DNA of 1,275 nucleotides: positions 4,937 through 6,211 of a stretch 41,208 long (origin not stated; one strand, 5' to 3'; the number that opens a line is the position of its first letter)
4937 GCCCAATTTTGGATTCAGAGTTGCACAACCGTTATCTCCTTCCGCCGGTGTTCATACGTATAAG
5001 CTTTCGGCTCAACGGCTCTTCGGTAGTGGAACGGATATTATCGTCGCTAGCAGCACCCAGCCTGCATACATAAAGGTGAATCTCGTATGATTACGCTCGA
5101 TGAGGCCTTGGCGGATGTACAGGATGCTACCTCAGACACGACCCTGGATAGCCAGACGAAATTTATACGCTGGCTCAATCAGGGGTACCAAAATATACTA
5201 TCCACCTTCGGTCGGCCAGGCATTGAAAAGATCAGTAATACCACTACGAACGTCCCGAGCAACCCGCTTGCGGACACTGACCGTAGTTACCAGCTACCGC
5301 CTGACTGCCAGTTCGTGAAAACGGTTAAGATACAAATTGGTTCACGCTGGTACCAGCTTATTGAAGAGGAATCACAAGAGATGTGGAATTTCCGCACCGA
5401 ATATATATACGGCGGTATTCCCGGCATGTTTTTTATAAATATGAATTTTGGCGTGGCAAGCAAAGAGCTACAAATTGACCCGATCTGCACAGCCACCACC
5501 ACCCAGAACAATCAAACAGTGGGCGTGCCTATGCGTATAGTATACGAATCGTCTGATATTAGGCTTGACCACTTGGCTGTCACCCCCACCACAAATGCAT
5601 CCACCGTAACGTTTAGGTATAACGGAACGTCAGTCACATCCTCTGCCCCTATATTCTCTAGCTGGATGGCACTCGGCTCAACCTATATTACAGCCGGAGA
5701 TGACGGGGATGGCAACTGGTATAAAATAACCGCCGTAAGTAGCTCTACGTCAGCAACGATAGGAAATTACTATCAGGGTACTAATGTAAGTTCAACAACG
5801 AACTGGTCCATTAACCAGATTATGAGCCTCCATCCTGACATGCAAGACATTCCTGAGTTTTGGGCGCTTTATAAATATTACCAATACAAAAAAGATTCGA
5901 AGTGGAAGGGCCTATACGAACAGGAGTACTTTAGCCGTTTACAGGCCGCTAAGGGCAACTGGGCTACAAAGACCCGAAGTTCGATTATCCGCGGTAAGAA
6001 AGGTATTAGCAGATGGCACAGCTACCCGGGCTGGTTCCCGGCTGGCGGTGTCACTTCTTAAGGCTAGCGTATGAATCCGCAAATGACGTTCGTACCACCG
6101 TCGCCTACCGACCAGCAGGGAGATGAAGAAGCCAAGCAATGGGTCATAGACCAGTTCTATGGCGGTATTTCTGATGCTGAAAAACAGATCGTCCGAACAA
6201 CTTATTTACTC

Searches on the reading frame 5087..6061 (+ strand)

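Call 90: search_protein_families(library=pfam, proteins=[window:5087-6061:+], max_evalue=0.001)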
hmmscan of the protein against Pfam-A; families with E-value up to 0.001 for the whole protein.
window:5087-6061:+ (324 aa): 1 family
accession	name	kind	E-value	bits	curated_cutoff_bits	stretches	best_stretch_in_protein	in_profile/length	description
PF24175.2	SU10_adaptor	-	9.7e-05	23.3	27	1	3-120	2-103/194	SU10 adaptor protein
